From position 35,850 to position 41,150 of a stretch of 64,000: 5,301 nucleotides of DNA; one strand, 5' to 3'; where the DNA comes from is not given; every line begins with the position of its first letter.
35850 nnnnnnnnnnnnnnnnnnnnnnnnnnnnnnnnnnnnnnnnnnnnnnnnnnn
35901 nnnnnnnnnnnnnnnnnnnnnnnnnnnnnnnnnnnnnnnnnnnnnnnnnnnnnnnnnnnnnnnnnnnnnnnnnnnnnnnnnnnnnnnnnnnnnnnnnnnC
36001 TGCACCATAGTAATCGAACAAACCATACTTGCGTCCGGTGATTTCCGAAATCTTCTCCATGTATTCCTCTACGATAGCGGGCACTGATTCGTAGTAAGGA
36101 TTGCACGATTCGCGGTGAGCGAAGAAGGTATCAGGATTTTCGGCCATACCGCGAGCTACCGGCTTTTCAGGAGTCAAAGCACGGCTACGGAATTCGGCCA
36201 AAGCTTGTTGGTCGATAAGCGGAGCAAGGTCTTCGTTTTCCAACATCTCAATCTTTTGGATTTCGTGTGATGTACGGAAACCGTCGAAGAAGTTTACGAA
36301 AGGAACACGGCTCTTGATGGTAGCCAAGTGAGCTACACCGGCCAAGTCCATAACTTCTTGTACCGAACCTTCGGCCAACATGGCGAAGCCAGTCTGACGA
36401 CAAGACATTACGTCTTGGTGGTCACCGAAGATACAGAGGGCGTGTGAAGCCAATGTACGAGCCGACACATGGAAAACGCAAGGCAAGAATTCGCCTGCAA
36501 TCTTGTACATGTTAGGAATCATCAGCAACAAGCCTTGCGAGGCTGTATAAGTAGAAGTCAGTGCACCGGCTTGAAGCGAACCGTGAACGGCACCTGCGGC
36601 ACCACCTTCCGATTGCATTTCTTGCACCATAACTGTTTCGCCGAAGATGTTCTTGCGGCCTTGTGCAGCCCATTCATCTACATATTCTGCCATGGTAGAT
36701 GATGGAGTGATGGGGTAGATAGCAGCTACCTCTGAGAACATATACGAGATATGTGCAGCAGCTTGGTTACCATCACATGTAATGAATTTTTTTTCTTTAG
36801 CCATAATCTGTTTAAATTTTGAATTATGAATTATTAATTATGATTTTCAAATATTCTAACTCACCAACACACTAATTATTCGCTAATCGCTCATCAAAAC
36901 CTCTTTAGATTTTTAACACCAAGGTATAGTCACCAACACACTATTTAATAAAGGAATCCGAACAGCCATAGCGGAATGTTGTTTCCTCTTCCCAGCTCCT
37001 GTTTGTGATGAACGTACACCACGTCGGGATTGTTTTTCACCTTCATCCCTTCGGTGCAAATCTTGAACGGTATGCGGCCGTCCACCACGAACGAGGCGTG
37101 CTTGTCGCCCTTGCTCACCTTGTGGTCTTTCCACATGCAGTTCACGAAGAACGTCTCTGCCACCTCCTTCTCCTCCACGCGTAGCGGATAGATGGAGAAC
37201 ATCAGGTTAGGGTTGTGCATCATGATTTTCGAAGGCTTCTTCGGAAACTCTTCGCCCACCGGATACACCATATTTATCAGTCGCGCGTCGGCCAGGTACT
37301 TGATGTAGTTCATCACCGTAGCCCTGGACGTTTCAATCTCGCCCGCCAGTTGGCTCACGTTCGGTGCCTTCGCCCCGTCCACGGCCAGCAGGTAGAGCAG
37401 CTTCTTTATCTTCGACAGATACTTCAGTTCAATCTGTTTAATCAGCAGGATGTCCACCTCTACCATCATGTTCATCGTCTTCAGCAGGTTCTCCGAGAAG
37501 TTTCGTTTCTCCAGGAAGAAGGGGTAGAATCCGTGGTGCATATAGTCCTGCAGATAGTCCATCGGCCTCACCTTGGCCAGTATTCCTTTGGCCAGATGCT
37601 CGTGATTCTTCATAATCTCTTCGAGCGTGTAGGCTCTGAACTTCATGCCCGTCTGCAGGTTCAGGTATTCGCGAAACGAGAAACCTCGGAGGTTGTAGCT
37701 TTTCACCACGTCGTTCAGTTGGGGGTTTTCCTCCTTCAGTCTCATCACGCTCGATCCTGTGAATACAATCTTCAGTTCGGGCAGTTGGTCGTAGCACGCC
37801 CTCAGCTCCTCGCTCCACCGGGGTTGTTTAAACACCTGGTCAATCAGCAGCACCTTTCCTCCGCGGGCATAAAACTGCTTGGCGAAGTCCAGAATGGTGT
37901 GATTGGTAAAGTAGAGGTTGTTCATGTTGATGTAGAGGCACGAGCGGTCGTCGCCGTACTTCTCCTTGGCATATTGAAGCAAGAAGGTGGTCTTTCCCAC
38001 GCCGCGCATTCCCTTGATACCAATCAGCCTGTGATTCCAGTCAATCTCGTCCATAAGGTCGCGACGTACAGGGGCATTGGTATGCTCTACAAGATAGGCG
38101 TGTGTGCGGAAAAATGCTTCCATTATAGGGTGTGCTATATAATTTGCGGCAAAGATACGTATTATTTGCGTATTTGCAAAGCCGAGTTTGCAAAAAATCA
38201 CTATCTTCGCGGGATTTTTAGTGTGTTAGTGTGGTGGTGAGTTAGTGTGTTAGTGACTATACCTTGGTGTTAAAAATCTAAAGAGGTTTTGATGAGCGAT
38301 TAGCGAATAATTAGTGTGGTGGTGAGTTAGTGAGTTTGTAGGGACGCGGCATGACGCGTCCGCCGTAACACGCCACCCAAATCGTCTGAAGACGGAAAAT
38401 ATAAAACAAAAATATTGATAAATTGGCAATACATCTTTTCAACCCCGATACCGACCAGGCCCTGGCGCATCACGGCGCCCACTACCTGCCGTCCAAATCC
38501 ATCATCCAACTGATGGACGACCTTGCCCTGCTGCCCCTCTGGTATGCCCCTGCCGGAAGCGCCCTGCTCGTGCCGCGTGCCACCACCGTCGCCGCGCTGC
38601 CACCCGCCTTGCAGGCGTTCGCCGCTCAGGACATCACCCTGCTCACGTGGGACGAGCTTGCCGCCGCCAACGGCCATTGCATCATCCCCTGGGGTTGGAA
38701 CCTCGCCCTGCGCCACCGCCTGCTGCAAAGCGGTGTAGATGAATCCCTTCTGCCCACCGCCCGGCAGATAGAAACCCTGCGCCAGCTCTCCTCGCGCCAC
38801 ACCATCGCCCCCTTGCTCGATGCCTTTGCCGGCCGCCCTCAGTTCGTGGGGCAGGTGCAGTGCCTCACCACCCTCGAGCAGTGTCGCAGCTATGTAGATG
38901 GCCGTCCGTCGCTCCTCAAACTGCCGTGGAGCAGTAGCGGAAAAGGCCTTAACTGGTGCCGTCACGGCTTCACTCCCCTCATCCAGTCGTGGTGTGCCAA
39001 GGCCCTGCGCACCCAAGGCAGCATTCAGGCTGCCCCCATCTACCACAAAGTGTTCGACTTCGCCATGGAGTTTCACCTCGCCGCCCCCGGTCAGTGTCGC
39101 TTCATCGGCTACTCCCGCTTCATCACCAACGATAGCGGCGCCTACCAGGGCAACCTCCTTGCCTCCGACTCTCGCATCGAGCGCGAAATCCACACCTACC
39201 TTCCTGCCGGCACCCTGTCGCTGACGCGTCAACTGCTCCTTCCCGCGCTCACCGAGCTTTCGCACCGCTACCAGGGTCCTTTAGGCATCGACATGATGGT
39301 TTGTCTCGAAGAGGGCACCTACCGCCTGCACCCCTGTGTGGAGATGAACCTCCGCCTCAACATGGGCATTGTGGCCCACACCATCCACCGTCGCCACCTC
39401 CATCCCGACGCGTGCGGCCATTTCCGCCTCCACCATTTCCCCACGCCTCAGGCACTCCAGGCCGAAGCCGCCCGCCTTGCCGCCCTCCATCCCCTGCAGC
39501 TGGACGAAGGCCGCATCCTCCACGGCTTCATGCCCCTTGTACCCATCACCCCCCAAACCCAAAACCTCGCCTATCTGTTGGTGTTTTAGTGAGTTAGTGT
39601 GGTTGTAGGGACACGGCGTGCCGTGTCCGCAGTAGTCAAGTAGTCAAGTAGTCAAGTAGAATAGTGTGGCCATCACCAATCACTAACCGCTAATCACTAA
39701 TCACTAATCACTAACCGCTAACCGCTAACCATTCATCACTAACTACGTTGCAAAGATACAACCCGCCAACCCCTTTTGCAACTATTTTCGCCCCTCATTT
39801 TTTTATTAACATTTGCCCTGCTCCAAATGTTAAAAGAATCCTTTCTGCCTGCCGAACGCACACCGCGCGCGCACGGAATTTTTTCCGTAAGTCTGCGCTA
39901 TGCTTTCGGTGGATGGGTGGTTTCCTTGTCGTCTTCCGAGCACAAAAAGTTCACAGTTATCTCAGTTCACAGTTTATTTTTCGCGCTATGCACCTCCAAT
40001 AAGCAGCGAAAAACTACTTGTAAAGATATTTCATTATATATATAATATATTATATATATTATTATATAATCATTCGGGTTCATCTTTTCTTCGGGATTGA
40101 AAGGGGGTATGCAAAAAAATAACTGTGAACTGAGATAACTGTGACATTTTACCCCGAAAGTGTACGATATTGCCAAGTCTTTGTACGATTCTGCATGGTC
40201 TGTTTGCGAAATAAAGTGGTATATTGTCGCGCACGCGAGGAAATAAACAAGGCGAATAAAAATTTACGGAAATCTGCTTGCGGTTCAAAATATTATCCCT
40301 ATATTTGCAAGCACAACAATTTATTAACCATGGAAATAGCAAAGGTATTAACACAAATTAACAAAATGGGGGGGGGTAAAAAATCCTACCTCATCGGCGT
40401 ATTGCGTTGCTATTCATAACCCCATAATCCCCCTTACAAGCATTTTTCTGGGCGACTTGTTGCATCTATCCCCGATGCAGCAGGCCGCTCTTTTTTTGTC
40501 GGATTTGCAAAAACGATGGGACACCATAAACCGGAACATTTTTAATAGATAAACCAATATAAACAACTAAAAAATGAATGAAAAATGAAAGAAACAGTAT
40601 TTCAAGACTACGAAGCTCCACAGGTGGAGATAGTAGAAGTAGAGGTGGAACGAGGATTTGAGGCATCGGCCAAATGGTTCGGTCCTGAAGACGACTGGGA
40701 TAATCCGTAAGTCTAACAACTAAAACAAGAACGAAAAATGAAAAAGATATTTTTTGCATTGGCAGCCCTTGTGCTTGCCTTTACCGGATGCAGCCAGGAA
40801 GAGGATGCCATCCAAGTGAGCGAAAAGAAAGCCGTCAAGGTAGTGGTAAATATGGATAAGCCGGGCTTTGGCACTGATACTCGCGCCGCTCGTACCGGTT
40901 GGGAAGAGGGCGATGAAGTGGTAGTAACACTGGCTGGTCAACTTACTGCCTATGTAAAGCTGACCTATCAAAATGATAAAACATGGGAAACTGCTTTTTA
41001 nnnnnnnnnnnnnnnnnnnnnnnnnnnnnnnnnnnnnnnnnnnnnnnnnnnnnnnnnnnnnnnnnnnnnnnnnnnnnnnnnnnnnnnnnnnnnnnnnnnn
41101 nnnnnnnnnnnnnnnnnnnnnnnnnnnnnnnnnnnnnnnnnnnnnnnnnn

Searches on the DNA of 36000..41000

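Call 15: search_rna_families(source=window, start=36000, end=41000, threshold=evalue, max_evalue=1)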
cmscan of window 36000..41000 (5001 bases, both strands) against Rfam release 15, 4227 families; matches with E-value up to 1: 5.
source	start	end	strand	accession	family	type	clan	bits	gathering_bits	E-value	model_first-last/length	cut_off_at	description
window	39948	40146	-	RF04174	MIR4208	Gene; miRNA;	-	37.9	140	0.003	1-191/191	no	MIR4208 microRNA precursor family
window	39950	40146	+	RF04174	MIR4208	Gene; miRNA;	-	37.4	140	0.0038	1-191/191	no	MIR4208 microRNA precursor family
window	39934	40160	-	RF04139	MIR841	Gene; miRNA;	-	23.6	200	0.13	1-212/212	no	MIR841 microRNA precursor family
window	40912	40957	-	RF04237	mir-1490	Gene; miRNA;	-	20.3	75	0.39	1-77/77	no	mir-1490 microRNA precursor family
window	39089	39130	-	RF01139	sR2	Gene; snRNA; snoRNA; CD-box;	-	20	42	0.33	1-57/57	no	Small nucleolar RNA sR2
